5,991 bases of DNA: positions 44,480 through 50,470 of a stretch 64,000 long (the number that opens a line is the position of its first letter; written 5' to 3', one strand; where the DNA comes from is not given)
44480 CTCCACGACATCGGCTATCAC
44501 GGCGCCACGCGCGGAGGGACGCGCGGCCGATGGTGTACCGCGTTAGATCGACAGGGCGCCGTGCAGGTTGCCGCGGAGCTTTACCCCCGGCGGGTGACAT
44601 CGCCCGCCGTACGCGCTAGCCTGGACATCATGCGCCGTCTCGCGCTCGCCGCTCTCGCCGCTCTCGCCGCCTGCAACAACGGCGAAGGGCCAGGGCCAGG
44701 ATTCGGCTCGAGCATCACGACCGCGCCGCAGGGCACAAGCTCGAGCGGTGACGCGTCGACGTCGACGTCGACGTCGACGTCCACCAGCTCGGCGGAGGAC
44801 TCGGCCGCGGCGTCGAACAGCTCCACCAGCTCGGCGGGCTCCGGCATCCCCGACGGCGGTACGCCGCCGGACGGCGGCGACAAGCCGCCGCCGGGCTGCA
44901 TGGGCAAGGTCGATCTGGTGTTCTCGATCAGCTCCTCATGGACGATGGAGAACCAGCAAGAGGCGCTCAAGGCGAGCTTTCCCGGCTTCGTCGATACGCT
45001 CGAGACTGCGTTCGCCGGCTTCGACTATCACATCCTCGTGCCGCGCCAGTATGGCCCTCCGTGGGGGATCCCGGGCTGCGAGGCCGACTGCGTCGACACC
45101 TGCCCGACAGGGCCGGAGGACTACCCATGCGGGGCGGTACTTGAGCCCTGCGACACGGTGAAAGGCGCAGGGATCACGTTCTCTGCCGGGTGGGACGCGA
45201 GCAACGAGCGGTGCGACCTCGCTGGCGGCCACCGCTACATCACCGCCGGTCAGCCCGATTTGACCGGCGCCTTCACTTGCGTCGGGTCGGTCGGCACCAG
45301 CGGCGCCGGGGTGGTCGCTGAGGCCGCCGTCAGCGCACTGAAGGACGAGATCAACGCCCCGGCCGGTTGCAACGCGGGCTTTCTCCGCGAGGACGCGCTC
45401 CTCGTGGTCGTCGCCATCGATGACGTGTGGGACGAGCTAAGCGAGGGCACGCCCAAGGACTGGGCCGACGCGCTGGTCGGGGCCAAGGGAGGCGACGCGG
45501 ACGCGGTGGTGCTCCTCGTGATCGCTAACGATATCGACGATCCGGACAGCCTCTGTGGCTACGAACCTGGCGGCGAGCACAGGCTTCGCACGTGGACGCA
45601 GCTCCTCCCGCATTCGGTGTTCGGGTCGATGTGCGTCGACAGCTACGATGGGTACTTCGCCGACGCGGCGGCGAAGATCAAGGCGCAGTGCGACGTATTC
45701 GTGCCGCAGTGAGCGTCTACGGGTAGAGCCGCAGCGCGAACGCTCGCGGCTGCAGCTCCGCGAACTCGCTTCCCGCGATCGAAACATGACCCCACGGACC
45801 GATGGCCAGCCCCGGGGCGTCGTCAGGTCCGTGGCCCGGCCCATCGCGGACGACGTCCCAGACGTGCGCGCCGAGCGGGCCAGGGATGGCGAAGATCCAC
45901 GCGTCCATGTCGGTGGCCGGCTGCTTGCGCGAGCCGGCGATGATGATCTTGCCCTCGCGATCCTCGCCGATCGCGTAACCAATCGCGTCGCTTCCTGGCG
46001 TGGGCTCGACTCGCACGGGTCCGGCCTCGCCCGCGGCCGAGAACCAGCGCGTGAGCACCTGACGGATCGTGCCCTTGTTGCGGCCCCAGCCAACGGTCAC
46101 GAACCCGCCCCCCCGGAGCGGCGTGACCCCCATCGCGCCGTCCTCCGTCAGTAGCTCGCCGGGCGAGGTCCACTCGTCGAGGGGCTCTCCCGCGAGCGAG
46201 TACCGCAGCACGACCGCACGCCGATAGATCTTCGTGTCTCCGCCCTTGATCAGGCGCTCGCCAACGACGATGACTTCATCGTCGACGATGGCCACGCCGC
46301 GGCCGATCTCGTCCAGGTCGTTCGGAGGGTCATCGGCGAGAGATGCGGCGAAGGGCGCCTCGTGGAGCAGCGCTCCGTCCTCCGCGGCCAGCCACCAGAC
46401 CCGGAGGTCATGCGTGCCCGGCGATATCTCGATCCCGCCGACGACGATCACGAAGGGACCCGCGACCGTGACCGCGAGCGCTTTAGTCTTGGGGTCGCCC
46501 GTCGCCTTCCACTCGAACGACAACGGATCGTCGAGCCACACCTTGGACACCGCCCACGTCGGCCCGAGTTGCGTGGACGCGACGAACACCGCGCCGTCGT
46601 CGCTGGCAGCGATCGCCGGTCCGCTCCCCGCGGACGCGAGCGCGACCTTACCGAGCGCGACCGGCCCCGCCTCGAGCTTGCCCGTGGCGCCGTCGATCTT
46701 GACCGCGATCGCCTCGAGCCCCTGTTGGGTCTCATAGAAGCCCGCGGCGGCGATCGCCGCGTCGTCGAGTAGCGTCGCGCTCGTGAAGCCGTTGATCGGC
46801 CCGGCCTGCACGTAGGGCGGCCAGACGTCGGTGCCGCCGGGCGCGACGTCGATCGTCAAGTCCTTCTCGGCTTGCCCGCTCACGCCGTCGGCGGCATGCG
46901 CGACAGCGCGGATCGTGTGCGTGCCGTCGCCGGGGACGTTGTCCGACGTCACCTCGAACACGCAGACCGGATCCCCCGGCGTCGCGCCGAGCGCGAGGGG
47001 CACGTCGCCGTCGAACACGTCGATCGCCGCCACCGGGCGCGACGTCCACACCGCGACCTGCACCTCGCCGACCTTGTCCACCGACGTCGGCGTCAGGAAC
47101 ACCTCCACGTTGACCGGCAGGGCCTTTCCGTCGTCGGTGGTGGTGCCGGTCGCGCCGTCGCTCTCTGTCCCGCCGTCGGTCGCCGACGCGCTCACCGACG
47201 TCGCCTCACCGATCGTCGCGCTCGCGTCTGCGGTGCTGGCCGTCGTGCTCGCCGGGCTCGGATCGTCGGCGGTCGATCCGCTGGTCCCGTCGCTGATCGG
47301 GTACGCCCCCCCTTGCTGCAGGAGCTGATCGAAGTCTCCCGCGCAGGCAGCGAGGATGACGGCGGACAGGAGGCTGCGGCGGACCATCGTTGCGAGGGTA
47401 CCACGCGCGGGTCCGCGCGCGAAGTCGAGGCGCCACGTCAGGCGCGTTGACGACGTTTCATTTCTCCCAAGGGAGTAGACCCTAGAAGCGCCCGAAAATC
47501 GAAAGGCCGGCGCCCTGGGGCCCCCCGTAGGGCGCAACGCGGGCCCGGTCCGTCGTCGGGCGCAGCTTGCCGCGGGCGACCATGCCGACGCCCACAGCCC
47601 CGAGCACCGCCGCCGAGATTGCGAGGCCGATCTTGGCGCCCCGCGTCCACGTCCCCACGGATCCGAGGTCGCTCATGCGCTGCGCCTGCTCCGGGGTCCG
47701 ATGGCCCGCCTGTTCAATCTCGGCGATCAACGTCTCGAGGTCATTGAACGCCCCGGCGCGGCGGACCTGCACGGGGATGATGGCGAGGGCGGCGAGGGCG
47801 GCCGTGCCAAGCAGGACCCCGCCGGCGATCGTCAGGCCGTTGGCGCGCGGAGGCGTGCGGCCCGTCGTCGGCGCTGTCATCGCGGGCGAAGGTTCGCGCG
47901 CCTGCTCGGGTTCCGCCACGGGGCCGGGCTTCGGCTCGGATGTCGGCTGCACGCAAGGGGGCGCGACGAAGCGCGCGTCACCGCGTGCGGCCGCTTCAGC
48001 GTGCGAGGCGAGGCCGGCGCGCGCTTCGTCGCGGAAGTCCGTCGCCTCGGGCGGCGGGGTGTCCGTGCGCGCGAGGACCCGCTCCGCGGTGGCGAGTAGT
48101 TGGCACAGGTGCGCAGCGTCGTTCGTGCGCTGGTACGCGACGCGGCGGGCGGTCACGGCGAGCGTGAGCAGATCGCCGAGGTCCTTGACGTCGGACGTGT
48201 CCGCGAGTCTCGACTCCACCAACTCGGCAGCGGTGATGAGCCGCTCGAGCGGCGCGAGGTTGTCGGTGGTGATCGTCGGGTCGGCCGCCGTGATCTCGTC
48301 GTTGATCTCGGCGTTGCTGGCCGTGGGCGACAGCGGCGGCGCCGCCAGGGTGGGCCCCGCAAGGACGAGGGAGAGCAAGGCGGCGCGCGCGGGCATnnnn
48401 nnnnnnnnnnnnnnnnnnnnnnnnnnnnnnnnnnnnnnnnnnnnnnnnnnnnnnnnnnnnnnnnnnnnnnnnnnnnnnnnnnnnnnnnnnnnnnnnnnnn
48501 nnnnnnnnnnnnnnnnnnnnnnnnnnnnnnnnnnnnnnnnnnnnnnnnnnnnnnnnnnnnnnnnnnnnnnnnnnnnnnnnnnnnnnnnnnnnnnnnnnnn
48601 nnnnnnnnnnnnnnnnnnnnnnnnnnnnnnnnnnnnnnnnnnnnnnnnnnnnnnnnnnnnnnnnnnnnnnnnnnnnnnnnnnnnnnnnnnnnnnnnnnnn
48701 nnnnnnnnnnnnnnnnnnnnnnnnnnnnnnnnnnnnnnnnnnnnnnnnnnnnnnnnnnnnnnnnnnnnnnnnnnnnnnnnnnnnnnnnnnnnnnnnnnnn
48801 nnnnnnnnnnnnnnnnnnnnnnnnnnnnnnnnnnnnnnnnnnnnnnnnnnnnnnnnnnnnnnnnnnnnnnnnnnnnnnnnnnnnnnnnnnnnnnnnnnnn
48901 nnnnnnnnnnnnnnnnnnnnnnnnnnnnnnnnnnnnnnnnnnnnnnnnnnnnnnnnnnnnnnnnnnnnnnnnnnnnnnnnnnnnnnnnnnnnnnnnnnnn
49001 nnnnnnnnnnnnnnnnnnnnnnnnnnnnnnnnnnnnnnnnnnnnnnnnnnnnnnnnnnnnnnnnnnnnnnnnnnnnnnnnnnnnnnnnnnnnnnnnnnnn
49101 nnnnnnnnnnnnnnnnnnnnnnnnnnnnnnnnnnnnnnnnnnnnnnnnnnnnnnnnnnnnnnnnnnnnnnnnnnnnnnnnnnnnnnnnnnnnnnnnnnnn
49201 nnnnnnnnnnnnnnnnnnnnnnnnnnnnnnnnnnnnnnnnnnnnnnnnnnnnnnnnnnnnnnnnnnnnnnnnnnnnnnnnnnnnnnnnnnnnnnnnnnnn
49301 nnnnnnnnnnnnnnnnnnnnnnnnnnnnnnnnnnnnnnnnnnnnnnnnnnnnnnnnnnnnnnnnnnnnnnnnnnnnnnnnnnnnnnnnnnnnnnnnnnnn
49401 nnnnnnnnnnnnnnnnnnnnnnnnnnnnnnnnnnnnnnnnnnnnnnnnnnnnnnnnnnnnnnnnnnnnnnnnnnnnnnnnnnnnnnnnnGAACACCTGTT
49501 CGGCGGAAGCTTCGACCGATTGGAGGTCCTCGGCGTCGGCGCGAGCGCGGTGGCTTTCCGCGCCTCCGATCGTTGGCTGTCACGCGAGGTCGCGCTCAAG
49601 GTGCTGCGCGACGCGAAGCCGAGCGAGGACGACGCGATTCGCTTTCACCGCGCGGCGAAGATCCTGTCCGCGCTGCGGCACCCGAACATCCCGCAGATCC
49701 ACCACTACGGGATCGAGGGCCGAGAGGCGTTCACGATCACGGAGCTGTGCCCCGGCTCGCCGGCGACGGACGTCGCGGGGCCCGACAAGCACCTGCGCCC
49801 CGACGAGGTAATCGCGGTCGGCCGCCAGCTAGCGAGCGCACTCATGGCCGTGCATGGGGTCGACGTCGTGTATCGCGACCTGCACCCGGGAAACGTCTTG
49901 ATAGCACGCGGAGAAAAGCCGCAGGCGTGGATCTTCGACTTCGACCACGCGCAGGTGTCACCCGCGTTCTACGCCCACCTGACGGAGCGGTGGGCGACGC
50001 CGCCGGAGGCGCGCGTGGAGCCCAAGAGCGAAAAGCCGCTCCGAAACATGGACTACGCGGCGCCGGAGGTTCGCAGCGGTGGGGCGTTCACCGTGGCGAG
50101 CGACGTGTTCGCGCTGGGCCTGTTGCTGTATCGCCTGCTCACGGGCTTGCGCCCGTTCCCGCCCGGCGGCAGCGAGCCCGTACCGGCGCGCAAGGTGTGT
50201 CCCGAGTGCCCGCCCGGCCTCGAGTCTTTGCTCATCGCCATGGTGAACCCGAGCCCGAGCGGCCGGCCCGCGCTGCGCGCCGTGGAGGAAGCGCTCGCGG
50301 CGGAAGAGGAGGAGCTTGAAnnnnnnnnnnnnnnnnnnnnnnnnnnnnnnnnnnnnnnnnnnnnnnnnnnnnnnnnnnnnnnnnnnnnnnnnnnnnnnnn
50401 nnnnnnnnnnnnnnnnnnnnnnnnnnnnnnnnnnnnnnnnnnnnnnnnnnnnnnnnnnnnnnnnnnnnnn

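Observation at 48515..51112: Receptor-type tandem kinase: active-looking first kinase domain followed by a degenerate pseudokinase-like second domain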

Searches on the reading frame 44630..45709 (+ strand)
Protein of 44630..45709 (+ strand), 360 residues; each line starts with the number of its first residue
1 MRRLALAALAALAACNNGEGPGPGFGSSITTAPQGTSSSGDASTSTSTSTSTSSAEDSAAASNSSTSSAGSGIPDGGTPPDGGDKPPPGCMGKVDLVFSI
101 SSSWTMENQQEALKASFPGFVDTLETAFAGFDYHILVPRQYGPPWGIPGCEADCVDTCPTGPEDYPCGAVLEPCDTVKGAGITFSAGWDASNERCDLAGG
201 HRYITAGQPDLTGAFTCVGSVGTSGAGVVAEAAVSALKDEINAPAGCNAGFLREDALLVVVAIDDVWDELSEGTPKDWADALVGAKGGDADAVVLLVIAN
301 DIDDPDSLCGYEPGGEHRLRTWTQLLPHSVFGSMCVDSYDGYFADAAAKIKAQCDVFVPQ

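Call 71: search_protein_families(library=pfam, proteins=[window:44630-45709:+], max_evalue=1)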
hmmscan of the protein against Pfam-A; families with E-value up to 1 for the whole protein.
seq(360 aa): 1 family
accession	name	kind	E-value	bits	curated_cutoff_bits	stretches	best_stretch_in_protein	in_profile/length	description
PF21827.1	New_glue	-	0.018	15.2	31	1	6-68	7-66/94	New glue protein family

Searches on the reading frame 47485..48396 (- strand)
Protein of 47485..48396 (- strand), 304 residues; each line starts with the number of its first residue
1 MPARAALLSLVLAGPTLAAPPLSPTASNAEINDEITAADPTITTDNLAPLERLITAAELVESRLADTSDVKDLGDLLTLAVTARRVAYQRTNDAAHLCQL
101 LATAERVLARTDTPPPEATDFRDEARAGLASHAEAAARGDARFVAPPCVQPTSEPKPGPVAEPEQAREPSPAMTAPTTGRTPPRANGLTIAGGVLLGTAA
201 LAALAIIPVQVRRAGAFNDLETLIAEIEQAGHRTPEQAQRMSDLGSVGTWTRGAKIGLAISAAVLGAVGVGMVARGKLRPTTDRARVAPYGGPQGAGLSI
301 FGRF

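Call 15: search_protein_families(library=pfam, proteins=[window:47485-48396:-], max_evalue=10)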
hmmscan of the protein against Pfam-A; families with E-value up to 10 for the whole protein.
window:47485-48396:- (304 aa): 0 families
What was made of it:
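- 47482..48396 (-): Divergent neighbour: a 304-aa envelope protein. It has a signal peptide, a helical N-terminal domain, a Pro-rich linker, two TM helices and a conserved C-terminal ......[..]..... It is partner 1 of the conserved module. No Pfam hit (call 15).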

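Call 16: search_protein_families(library=ncbifam, proteins=[window:47485-48396:-], max_evalue=10)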
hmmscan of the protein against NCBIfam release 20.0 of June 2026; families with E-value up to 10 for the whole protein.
window:47485-48396:- (304 aa): 0 families

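Call 72: search_protein_families(library=padloc, proteins=[window:47485-48396:-], max_evalue=0.001)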
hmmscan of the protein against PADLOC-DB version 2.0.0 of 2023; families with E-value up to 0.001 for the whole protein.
window:47485-48396:- (304 aa): 0 families

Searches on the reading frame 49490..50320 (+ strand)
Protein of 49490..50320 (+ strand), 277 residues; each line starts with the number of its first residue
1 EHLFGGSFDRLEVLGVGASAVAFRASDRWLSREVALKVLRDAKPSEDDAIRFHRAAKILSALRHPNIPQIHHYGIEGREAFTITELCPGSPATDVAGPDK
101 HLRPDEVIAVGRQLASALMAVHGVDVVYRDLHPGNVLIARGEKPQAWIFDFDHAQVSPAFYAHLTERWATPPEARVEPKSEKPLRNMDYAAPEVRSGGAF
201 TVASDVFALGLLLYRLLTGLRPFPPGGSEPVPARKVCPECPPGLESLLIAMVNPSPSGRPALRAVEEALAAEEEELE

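Call 39: search_solved_structures(query=window:49490-50320:+, max_evalue=0.00001, show_alignments=2)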
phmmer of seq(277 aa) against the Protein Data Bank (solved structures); distinct sequences matched with E-value up to 0.00001: 955 (the best 60 are shown).
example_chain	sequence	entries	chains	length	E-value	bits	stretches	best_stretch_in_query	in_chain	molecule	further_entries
4ow8_A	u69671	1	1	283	3.7e-21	79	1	10-245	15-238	Serine/threonine-protein kinase PknA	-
9tmq_A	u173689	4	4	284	3.8e-21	79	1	10-245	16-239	Serine/threonine-protein kinase PknA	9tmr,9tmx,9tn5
6b2q_A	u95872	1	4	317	6.4e-21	78.2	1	10-245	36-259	Serine/threonine-protein kinase PknA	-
4x3f_A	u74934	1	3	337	1.1e-19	74.2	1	10-245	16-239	Serine/threonine-protein kinase PknA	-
9ruj_A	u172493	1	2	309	5.3e-17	65.4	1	3-225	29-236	Serine/threonine-protein kinase StkP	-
9ruk_A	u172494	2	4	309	7.5e-17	64.9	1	3-225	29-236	Serine/threonine-protein kinase StkP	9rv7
9ru3_A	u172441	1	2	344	1.1e-16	64.3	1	3-225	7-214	Serine/threonine-protein kinase StkP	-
6b2p_A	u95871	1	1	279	7.6e-16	61.6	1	8-231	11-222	Serine/threonine-protein kinase PknB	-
5u94_A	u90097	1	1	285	8.7e-16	61.4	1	8-231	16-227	Serine/threonine-protein kinase PknB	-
1o6y_A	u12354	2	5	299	9.8e-16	61.2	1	8-231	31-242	SERINE/THREONINE-PROTEIN KINASE PKNB | Probable serine/threonine-protein kinase pknB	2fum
1mru_A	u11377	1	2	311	1.1e-15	61.1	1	8-231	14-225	Probable serine/threonine-protein kinase pknB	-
3orm_A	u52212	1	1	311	1.5e-15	60.6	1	8-231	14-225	Serine/threonine protein kinase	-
4cqg_A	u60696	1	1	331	2.2e-15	60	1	9-225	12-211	Maternal embryonic leucine zipper kinase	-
4bfm_A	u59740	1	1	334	2.3e-15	60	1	9-225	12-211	MATERNAL EMBRYONIC LEUCINE ZIPPER KINASE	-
4umt_A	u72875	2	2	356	2.6e-15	59.8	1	11-229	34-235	MATERNAL EMBRYONIC LEUCINE ZIPPER KINASE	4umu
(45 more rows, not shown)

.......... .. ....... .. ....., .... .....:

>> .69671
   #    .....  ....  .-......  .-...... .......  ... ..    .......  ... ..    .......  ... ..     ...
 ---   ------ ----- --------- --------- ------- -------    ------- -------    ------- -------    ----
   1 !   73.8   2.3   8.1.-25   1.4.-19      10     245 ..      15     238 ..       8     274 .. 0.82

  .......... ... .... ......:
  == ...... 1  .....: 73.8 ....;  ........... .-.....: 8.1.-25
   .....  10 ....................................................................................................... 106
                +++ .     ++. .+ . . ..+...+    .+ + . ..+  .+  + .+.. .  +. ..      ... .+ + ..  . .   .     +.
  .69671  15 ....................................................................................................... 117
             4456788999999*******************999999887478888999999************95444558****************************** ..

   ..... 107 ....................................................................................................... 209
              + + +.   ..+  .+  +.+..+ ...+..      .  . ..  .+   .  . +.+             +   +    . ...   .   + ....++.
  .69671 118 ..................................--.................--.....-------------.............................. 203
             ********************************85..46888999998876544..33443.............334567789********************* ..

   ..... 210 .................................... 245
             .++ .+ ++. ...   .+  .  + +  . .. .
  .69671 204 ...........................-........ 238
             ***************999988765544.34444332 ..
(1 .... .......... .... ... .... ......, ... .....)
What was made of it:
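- Checked: The mapping was confirmed by alignment to M. tuberculosis PknA (4ow8, E 3.7e-21, call 39).
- The closest solved relatives by sequence are the Ser/Thr kinases PknA, PknB and StkP (call 39).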
